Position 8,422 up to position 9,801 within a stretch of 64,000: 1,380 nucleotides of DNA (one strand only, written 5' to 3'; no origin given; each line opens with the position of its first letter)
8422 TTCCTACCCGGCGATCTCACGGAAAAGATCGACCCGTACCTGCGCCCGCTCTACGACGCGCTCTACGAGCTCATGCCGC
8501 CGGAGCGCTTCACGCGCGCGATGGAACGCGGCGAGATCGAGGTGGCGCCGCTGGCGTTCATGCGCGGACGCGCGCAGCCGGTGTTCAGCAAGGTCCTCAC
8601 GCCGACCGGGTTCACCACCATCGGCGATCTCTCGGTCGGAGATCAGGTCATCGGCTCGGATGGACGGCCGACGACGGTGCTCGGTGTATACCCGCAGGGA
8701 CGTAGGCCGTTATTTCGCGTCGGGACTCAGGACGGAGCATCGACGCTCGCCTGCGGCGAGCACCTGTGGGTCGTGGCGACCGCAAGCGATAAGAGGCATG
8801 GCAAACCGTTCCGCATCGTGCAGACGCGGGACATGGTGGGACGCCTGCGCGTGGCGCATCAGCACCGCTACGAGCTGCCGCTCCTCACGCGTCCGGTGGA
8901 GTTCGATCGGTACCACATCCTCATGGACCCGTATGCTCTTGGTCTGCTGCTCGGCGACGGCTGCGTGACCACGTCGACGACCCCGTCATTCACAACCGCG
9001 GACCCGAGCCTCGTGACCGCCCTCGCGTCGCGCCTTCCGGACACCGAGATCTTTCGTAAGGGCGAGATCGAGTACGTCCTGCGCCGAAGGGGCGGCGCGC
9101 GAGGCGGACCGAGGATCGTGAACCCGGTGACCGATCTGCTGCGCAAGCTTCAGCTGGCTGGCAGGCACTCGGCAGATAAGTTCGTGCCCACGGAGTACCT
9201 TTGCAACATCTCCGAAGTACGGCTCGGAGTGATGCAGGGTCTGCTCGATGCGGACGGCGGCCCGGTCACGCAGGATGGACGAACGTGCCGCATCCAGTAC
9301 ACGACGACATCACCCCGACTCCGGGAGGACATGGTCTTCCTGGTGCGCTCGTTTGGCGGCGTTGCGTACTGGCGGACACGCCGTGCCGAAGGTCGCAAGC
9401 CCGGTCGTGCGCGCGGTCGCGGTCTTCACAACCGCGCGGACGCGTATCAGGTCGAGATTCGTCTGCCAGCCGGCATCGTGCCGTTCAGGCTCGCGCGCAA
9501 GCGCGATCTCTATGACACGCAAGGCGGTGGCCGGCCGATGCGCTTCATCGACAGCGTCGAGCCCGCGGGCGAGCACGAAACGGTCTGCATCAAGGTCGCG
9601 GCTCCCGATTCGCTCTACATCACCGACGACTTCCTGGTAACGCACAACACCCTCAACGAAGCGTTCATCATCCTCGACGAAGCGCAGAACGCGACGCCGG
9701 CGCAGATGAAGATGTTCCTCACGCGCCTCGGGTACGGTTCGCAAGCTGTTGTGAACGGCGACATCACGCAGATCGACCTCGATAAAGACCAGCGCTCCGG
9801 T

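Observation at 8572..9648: Ala1, class-3-like intein with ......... endonuclease splitting the PhoH ATPase core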

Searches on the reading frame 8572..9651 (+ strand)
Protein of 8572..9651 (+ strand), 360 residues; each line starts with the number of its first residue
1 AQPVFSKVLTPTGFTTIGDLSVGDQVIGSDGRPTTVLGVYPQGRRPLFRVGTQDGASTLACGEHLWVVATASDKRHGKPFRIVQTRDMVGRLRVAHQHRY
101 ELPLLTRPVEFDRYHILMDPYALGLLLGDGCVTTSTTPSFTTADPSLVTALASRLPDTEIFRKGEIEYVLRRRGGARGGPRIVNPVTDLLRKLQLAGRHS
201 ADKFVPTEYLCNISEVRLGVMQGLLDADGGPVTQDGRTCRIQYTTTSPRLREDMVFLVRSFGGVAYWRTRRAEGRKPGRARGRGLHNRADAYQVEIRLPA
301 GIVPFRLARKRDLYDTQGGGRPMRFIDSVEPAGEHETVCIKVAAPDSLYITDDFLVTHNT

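Call 3: search_protein_families(library=pfam, proteins=[window:8572-9648:+], max_evalue=0.1)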
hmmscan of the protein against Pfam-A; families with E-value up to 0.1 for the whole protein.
window:8572-9648:+ (359 aa): 2 families
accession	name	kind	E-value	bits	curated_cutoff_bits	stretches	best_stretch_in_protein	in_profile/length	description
PF14528.11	LAGLIDADG_3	-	1.3e-09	38.7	22.5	1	216-277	2-62/82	LAGLIDADG-like domain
PF05203.21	Hom_end_hint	-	0.0031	18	32.1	1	16-54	17-54/228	Hom_end-associated Hint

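Call 4: search_protein_families(library=ncbifam, proteins=[window:8572-9648:+], max_evalue=0.1)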
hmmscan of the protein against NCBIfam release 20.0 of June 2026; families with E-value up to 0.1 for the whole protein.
window:8572-9648:+ (359 aa): 4 families
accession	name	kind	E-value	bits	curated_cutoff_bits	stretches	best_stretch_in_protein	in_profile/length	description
NF005852.0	PRK07773.1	equivalog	2.3e-08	32.8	780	1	35-269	441-666/886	replicative DNA helicase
NF007072.0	PRK09519.1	equivalog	2.4e-05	22.9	1024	1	123-296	367-541/790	intein-containing recombinase RecA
NF038098.1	GyrA_w_intein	exception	9.2e-05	20.5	1850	1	193-274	312-392/1232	intein-containing DNA gyrase subunit A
NF045703.1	rSAM_Tes_intein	exception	0.00051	17.9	1700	1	200-265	446-510/1040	tetraether lipid synthase Tes, intein-containing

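Call 5: search_solved_structures(query=window:8572-9651:+, max_evalue=1, show_alignments=3)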
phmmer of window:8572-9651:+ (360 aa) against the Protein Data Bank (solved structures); distinct sequences matched with E-value up to 1: 22.
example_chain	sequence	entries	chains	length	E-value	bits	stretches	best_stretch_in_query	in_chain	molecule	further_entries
6rix_A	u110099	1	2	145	3.7e-10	42.6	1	4-69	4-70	Replicative DNA helicase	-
6riy_A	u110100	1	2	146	4.2e-10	42.4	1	4-69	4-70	Replicative DNA helicase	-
6bs8_A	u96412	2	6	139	3e-08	36.3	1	8-67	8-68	Replicative DNA helicase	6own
6riz_A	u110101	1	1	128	3e-08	36.3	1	6-71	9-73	gp41-1 intein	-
6qaz_A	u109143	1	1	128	1.3e-05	27.6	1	6-71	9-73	cyanophage-like gp41-1 intein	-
1dfa_A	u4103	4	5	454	0.00013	24.3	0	120-265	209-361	PI-SCEI ENDONUCLEASE | ENDONUCLEASE PI-SCEI | PI-SCEI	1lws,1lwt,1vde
1um2_A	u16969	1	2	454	0.00014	24.3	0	120-265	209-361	ENDONUCLEASE PI-SCEI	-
1ef0_A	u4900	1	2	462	0.00014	24.3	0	120-265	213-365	PI-SCEI ENDONUCLEASE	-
1jva_A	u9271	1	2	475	0.00016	24.1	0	120-265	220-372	VMA1-DERIVED HOMING ENDONUCLEASE X10SSS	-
6mx6_A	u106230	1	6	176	0.00077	21.8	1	16-65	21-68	Pre-mRNA-processing-splicing factor 8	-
6owu_A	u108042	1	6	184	0.0009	21.6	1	16-65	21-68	PRP8 protein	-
9cop_A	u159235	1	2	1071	0.0016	20.7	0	14-50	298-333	V-type proton ATPase catalytic subunit A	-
3u0z_A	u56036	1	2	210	0.058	15.6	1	87-172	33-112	Potassium/sodium hyperpolarization-activated cyclic nucleotide-gated channel 1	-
6uqg_A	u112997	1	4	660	0.27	13.4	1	87-172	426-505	Potassium/sodium hyperpolarization-activated cyclic nucleotide-gated channel 1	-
9bc6_A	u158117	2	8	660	0.27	13.4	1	87-172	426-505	Potassium/sodium hyperpolarization-activated cyclic nucleotide-gated channel 1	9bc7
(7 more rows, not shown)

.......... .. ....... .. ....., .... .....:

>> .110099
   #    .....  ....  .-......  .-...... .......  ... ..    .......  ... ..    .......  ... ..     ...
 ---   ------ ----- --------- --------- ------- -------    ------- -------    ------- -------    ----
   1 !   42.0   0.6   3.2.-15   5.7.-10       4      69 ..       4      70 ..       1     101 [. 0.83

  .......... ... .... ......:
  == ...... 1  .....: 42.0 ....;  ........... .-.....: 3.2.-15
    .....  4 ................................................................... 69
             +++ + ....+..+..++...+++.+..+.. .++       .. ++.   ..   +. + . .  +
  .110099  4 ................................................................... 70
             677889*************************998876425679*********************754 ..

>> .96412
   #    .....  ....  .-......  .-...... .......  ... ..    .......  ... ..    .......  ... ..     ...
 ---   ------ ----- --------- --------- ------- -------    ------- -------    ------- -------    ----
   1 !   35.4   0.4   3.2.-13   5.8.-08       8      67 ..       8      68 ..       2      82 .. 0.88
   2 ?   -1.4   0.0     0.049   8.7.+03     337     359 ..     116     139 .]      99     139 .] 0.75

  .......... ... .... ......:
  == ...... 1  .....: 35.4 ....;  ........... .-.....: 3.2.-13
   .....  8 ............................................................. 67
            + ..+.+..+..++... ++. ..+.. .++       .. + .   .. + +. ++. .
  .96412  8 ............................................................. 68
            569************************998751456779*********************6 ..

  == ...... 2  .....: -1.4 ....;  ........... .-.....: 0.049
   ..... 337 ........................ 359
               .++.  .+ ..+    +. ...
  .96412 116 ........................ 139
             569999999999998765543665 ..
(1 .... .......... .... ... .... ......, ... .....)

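Call 11: find_homologous_proteins(query=window:8572-9651:+, max_evalue=0.00001)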
Query window:8572-9651:+ (360 aa): 1597 proteins with E <= 0.00001 among 8000 candidates; the best 120 are listed.
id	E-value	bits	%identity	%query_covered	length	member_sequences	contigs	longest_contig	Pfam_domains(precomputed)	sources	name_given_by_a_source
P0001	5.9e-207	705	87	100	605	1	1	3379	PF14528.12,PF02562.23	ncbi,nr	ncbi:MAG: PhoH family protein, partial [Chloroflexota bacterium]|nr:PhoH family protein [Chloroflexo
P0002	1.9e-204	697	85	100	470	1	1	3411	PF14528.12,PF02562.23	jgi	jgi:phosphate starvation-inducible PhoH-like protein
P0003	4.3e-202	689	85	100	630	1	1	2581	PF01695.24,PF13604.13,PF14528.12,PF02562.23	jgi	jgi:phosphate starvation-inducible PhoH-like protein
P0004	5.9e-162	557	69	100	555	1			PF14528.12,PF02562.23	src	-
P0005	6.6e-160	550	69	100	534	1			PF14528.12,PF02562.23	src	-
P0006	3.1e-158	545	68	100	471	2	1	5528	PF14528.12,PF02562.23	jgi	jgi:phosphate starvation-inducible PhoH-like protein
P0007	1.6e-157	542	68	100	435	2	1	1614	PF14528.12,PF02562.23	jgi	jgi:phosphate starvation-inducible protein PhoH and related proteins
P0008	1.4e-156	539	67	100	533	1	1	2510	PF14528.12,PF02562.23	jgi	jgi:phosphate starvation-inducible protein PhoH and related proteins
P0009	6.5e-156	537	67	100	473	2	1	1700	PF14528.12,PF02562.23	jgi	jgi:phosphate starvation-inducible PhoH-like protein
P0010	9.7e-156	536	66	100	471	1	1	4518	PF14528.12,PF02562.23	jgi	jgi:phosphate starvation-inducible PhoH-like protein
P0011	1.1e-155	536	67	100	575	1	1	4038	PF13604.13,PF14528.12,PF02562.23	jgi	jgi:phosphate starvation-inducible protein PhoH and related proteins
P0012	6.0e-155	534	68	100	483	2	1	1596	PF14528.12,PF02562.23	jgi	jgi:phosphate starvation-inducible protein PhoH and related proteins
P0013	8.8e-155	533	66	100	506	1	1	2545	PF14528.12,PF02562.23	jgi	jgi:phosphate starvation-inducible PhoH-like protein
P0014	1.2e-154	533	66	100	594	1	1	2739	PF01695.24,PF13604.13,PF13245.13,PF14528.12,PF02562.23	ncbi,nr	ncbi:MAG TPA: PhoH family protein, partial [Gaiellaceae bacterium]|nr:PhoH family protein [Gaiellace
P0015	1.3e-154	533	67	100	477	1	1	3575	PF14528.12,PF02562.23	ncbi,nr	ncbi:MAG TPA: PhoH family protein, partial [Actinomycetota bacterium]|nr:PhoH family protein [Actino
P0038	6.6e-151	521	65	100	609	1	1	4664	PF13604.13,PF13245.13,PF14528.12,PF02562.23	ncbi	ncbi:MAG TPA: PhoH family protein, partial [Candidatus Limnocylindria bacterium]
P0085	2.1e-146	506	63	100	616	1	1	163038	PF13604.13,PF13245.13,PF14528.12,PF02562.23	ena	-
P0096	7.8e-146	504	64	100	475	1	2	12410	PF14528.12,PF02562.23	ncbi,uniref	ncbi:PhoH family protein [Mycobacterium sp.]|uniref:PhoH family protein n=2 Tax=Mycobacterium sp. Ta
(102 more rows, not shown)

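Call 19: search_solved_structures(query=A2, max_evalue=1, show_alignments=5)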
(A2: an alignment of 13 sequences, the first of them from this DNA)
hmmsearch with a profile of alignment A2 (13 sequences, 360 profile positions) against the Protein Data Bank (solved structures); distinct sequences matched with E-value up to 1: 19.
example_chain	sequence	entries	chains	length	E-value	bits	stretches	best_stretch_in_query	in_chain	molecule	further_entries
6riz_A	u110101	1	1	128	6.8e-15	58.2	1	4-74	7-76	gp41-1 intein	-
6qaz_A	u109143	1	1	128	8.4e-12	48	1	4-73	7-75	cyanophage-like gp41-1 intein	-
1um2_A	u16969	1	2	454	1.1e-11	47.6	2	120-275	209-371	ENDONUCLEASE PI-SCEI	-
1dfa_A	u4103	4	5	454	1.1e-11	47.6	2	120-275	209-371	PI-SCEI ENDONUCLEASE | ENDONUCLEASE PI-SCEI | PI-SCEI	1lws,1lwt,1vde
1ef0_A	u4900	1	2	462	1.1e-11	47.6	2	120-275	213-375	PI-SCEI ENDONUCLEASE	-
1jva_A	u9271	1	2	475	1.3e-11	47.4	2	120-275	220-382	VMA1-DERIVED HOMING ENDONUCLEASE X10SSS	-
9cop_A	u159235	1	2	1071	1.5e-10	43.9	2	120-274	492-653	V-type proton ATPase catalytic subunit A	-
6rix_A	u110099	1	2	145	4.8e-08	35.7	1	6-68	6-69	Replicative DNA helicase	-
6riy_A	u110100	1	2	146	6e-08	35.3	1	6-68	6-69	Replicative DNA helicase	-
6bs8_A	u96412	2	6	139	7e-07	31.8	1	4-67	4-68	Replicative DNA helicase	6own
6mx6_A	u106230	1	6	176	1.5e-05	27.4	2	285-359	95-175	Pre-mRNA-processing-splicing factor 8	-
6owu_A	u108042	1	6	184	1.9e-05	27.1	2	285-359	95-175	PRP8 protein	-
6mwy_A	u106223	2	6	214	0.0031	19.8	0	295-359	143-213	Pre-mRNA-processing-splicing factor 8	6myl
1gpp_A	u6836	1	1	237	0.0056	19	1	7-53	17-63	ENDONUCLEASE PI-SCEI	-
7qsu_A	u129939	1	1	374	0.098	14.9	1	123-276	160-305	V-ATPase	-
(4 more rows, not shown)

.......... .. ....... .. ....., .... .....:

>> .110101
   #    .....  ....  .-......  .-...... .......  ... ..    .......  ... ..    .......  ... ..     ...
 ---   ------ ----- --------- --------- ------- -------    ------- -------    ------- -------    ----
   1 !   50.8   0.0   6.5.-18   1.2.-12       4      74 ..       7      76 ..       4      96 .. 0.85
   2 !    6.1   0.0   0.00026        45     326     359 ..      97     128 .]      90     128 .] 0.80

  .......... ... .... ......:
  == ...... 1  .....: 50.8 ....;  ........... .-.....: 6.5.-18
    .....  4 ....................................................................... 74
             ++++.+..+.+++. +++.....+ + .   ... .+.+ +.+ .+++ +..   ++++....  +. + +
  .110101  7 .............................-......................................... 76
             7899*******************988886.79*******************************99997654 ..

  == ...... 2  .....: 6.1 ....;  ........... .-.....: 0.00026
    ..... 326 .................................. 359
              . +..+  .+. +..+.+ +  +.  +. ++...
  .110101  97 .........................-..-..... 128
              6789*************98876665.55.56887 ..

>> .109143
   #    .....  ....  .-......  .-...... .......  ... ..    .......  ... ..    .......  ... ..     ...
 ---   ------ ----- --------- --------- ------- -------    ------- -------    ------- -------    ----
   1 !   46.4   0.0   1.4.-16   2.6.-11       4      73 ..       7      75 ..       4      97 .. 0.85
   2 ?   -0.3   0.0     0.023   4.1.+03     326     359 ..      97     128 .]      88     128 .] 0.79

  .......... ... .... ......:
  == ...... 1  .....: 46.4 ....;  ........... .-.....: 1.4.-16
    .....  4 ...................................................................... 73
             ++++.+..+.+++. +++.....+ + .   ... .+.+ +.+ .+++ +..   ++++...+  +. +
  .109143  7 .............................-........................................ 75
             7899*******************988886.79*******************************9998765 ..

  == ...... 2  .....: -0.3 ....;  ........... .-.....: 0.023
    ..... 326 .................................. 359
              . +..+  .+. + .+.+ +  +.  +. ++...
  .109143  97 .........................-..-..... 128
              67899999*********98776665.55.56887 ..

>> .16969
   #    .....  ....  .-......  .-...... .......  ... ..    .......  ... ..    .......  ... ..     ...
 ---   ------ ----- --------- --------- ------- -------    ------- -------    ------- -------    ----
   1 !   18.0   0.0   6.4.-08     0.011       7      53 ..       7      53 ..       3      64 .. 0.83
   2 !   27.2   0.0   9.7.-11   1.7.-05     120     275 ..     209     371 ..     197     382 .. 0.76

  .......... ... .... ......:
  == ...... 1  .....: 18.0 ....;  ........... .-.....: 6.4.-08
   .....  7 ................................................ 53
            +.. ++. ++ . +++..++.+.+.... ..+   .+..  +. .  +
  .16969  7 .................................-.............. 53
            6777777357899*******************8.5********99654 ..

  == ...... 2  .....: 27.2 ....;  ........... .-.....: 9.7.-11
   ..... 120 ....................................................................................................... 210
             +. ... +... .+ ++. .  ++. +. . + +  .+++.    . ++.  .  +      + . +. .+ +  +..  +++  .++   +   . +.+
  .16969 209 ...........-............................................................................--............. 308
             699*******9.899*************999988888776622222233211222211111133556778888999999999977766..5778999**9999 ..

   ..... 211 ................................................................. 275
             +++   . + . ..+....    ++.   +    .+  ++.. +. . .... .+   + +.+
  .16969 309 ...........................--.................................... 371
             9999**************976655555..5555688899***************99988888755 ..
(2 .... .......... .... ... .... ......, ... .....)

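Call 31: search_dna_similar(query=window:8572-9651:+, collection=phages, mode=protein, max_evalue=0.001, max_rows=25)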
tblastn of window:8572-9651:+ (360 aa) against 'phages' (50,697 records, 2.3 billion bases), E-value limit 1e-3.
Records with a match: 822; places in all: 882; records where one place covers at least 80% of the query: 780.
Best place of each record, by identity: <60% 822.
By first word of the organism name: Mycobacterium 300; Salmonella 169; Vibrio 66; Stx2a-converting 49; Escherichia 28; Klebsiella 26; Pseudomonas 24; Aeromonas 19; Gordonia 15; Enterococcus 14; and 44 more.
By host as written in the record: Mycobacterium smegmatis mc2 155 230; - 119; Salmonella enterica 36; Mycobacterium smegmatis mc#155 34; Salmonella enterica subsp. enterica serovar Enteritidis 29; Salmonella enterica subsp. enterica serovar Typhimurium 27; Klebsiella pneumoniae 20; Salmonella sp. 16; and 158 more.
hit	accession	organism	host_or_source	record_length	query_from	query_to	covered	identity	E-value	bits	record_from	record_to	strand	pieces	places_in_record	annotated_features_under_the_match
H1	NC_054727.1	Mycobacterium phage Phrappuccino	Mycobacterium smegmatis mc#155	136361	1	359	100%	39.6%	2e-59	212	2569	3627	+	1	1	2: DarB-like antirestriction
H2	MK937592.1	Mycobacterium phage Phrappuccino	Mycobacterium smegmatis mc#155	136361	1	359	100%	39.6%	2e-59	212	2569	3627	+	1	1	2: terminase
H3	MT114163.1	Mycobacterium phage Settecandela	Mycobacterium smegmatis mc#155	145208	1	359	100%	39.6%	2e-59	212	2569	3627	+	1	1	2: terminase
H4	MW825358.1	Xanthomonas phage vB_XciM_LucasX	Xanthomonas citri 306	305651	1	360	100%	37.1%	1e-46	176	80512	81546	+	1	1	replicative DNA helicase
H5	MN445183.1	Salmonella phage vB_SalM_SA002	Salmonella enterica subsp. enterica ...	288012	1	360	100%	35.6%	2e-43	166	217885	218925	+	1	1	putative RAD2/SF2 helicase 2 | putative RAD2/SF2 helicase 1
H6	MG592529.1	Vibrio phage 1.161.O._10N.261.48.C5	Vibrio lentus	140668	1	360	100%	35.5%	7e-50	185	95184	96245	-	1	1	hedgehog/hint domain protein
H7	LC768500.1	Klebsiella phage phiKp_32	Klebsiella pneumoniae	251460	6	360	99%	35.6%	1e-44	169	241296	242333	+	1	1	hypothetical protein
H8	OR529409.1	Stenotrophomonas phage BUCTxx100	Stenotrophomonas maltophilia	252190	6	360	99%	35.6%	1e-44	169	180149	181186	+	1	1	hypothetical protein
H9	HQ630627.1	Pseudomonas phage PhiPA3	Pseudomonas aeruginosa strain PAO1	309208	1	360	100%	35.1%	2e-47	177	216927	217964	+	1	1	233: putative SNF2 domain helicase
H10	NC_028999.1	Pseudomonas phage PhiPA3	Pseudomonas aeruginosa strain PAO1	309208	1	360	100%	35.1%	2e-47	177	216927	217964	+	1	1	233: DarB-like antirestriction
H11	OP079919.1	Klebsiella phage KPN8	Klebsiella pneumoniae KLEB009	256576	6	360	99%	35.4%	1e-45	172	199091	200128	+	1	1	hypothetical protein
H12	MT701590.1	Klebsiella phage Miami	Klebsiella pneumoniae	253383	6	360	99%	35.4%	1e-45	172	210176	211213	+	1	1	hypothetical protein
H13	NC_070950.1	Klebsiella phage Miami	Klebsiella pneumoniae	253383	6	360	99%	35.4%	1e-45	172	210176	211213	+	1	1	DarB-like antirestriction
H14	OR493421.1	Klebsiella phage YC1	Klebsiella pneumoniae ATCC 700603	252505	6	360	99%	35.3%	5e-44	168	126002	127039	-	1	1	terminase large subunit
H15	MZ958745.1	Mycobacterium phage Pinkcreek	Mycobacterium smegmatis ATCC 607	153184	1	360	100%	34.7%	2e-45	172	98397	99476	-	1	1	172: DNA helicase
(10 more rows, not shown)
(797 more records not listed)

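Call 34: predict_structure(alignment_id=A2)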
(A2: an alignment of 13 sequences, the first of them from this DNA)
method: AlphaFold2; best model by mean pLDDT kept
length: 360 residues; sequences in the alignment: 13
mean_pLDDT: 66.7   pTM: 0.54
mean pLDDT of the five models: 66.7, 61.4, 52.1, 51.1, 50.0
residues with pLDDT >= 90: 10; 70-90: 154; 50-70: 149; < 50: 47
segments of 3 or more residues with pLDDT < 50: 136-138, 182-184, 229-239, 306-322
pLDDT, mean of each block of 10 residues (from residue 1): 81 80 80 83 88 71 77 74 79 63 55 56 56 50 62 66 71 55 51 56 70 71 63 41 77 79 73 71 65 71 46 39 69 88 68 53
secondary structure, 60 per line:
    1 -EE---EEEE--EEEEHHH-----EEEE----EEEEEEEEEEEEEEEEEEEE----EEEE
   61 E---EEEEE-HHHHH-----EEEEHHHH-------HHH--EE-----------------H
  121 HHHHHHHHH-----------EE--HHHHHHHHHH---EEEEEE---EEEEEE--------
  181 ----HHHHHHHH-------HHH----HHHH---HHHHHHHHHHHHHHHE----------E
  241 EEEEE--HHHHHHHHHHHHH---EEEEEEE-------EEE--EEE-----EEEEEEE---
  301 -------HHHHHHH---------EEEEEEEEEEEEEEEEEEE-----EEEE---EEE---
elements in order: E7-10 E13-16 E25-28 E33-52 E57-61 E65-69 H71-75 E81-84 H85-88 H120-129 H145-154 E158-163 E167-172 H185-192 H207-210 H214-228 E240-245 H248-260 E264-270 E278-280 E283-285 E291-297 H308-314 E324-342 E348-351 E355-357
